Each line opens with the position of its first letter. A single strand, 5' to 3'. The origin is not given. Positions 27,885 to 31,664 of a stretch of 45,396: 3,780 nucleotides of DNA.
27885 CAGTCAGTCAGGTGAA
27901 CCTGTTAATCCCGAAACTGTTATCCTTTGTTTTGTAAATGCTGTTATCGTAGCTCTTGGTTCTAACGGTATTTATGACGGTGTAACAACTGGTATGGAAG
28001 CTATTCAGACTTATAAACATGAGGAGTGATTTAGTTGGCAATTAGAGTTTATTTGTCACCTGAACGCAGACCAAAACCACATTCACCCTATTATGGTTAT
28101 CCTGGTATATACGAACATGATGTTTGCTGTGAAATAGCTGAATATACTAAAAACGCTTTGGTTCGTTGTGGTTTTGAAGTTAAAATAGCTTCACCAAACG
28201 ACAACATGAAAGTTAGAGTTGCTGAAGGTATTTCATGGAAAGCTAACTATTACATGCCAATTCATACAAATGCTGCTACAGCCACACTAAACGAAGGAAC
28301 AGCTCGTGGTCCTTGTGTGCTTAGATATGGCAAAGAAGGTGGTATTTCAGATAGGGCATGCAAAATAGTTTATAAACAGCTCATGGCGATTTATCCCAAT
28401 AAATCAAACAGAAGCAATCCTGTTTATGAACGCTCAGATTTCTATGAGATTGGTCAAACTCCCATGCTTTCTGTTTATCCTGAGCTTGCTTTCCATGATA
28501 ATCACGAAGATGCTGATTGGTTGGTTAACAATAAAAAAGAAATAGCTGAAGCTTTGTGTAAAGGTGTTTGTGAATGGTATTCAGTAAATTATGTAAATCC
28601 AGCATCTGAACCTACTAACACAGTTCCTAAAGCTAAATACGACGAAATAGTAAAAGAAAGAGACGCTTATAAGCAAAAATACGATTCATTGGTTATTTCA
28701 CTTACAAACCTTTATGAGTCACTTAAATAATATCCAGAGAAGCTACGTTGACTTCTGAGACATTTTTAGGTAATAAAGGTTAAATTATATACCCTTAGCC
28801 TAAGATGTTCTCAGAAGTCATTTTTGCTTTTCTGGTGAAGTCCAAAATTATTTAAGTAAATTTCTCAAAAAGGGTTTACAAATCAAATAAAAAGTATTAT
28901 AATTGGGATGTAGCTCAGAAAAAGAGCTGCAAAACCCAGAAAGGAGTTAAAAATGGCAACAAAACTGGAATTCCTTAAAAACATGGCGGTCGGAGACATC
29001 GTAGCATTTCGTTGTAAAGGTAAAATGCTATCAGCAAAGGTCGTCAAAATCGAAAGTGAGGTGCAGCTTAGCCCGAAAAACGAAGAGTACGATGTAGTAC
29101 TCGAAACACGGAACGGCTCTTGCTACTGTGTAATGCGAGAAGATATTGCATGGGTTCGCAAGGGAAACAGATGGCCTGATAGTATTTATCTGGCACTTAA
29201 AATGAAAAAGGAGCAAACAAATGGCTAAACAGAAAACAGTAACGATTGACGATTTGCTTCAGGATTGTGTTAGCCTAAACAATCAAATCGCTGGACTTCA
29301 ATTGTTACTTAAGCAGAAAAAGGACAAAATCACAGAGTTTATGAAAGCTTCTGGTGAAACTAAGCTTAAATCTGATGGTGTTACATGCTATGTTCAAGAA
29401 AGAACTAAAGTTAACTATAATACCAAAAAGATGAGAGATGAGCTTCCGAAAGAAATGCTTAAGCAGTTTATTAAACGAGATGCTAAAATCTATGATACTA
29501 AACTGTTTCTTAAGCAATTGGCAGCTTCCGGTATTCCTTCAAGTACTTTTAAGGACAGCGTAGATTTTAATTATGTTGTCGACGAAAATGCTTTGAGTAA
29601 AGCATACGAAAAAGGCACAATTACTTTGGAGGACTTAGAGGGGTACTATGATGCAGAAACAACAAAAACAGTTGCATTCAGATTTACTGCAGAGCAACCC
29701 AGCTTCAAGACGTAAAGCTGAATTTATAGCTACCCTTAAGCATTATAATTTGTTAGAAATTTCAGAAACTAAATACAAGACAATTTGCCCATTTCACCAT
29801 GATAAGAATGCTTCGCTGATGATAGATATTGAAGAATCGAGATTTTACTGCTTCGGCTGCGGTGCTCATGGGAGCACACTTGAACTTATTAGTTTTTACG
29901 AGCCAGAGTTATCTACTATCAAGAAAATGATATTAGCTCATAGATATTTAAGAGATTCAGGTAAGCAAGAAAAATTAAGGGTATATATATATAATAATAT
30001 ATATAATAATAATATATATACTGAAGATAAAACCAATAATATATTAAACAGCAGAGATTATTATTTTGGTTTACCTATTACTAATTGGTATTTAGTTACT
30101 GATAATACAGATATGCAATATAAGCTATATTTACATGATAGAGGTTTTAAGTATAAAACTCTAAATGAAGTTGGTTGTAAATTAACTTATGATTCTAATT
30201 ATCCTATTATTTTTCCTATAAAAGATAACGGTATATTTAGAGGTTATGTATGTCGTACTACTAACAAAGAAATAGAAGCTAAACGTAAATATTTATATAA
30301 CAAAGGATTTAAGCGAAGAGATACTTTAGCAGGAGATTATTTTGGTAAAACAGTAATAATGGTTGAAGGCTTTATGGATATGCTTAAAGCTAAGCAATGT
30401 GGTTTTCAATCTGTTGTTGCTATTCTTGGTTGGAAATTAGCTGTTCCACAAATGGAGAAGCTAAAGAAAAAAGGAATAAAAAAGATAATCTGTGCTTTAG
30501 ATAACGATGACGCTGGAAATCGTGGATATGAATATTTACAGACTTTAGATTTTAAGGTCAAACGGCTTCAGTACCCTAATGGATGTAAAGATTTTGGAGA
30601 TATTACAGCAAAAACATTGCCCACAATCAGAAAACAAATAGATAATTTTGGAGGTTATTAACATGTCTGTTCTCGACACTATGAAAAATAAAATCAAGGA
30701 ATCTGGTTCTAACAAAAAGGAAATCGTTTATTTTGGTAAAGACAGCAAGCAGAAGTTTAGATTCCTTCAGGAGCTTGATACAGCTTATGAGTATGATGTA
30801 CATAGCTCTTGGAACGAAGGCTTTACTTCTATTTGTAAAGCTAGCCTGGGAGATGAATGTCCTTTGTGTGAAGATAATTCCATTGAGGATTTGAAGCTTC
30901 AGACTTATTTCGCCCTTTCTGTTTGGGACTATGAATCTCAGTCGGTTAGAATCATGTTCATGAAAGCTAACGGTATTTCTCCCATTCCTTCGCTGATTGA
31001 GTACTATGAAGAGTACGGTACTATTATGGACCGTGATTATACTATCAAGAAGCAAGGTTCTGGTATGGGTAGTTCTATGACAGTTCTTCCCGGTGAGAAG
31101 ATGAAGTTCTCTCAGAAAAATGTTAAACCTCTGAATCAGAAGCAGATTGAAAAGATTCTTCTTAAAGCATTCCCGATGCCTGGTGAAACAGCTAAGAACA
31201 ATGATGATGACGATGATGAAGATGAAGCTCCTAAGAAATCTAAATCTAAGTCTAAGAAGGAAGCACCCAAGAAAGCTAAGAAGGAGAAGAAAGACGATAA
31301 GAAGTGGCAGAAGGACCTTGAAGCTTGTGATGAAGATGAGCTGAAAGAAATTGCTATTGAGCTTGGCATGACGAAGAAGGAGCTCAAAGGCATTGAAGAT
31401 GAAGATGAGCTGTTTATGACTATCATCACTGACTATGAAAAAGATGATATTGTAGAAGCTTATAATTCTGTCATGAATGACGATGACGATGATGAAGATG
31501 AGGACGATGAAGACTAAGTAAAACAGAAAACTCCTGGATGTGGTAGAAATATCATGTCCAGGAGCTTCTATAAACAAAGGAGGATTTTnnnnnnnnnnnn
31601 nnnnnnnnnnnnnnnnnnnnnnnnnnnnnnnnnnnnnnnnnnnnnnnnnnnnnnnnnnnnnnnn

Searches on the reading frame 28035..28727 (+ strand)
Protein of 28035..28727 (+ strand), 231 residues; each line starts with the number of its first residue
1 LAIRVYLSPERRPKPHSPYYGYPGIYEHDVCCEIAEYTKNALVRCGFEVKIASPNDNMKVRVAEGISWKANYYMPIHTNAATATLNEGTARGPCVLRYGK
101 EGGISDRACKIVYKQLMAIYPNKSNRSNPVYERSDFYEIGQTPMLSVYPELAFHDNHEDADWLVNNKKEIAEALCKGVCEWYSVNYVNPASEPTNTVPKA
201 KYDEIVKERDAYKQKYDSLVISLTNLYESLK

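Call 61: search_protein_families(library=phrogs, proteins=[window:28035-28727:+], max_evalue=0.001)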
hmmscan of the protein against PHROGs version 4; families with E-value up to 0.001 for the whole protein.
window:28035-28727:+ (231 aa): 3 families
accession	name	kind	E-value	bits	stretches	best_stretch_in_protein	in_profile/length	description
phrog_435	-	lysis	9.2e-22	78.7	1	23-209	131-303/556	endolysin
phrog_2742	-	lysis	5.3e-14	53.4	1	24-195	27-194/318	endolysin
phrog_12727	-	lysis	2.3e-06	28.1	1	45-185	202-345/393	endolysin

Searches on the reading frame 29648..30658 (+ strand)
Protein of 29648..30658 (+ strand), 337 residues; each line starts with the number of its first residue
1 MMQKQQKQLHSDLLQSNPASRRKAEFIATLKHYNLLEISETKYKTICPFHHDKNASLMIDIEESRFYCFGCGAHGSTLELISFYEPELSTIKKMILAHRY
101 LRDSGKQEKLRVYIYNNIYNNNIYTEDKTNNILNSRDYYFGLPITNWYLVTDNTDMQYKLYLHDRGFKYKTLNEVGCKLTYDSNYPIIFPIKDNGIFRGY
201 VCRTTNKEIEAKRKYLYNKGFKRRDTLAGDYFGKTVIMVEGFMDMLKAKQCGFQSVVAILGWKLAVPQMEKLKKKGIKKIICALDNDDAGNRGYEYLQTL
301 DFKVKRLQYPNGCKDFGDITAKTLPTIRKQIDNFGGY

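Call 46: search_protein_families(library=pfam, proteins=[window:29648-30658:+], max_evalue=0.001)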
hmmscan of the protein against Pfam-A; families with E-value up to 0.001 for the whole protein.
window:29648-30658:+ (337 aa): 4 families
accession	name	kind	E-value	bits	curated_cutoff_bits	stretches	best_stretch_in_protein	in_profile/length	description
PF01807.25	Zn_ribbon_DnaG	-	9.8e-14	51.4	24.9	1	23-83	12-72/98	CHC2 zinc finger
PF13155.12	Toprim_2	-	8.7e-13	48.9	22.1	1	237-318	1-86/88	Toprim-like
PF13662.12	Toprim_4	-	1.1e-12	48.4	25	1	235-307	2-84/85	Toprim domain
PF01751.28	Toprim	-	1.9e-08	34.8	23.1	1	236-297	2-76/96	Toprim domain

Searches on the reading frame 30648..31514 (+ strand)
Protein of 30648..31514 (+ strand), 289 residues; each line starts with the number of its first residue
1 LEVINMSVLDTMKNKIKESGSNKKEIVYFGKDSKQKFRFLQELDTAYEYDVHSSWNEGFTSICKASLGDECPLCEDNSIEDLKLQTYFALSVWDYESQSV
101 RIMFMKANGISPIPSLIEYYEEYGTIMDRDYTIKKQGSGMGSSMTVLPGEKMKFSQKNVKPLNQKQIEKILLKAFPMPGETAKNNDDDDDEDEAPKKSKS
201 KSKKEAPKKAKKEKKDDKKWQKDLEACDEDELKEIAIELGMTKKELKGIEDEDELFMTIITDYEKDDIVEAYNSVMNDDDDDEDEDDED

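Call 61: search_protein_families(library=phrogs, proteins=[window:30648-31514:+], max_evalue=0.001)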
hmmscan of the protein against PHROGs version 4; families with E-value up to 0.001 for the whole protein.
window:30648-31514:+ (289 aa): 2 families
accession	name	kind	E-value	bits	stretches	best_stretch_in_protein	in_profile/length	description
phrog_1607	-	DNA, RNA and nucleotide metabolism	3e-07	31.4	1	115-215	139-236/285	single strand DNA binding protein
phrog_14578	-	DNA, RNA and nucleotide metabolism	5.4e-05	24.1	1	14-139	4-131/206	single strand DNA binding protein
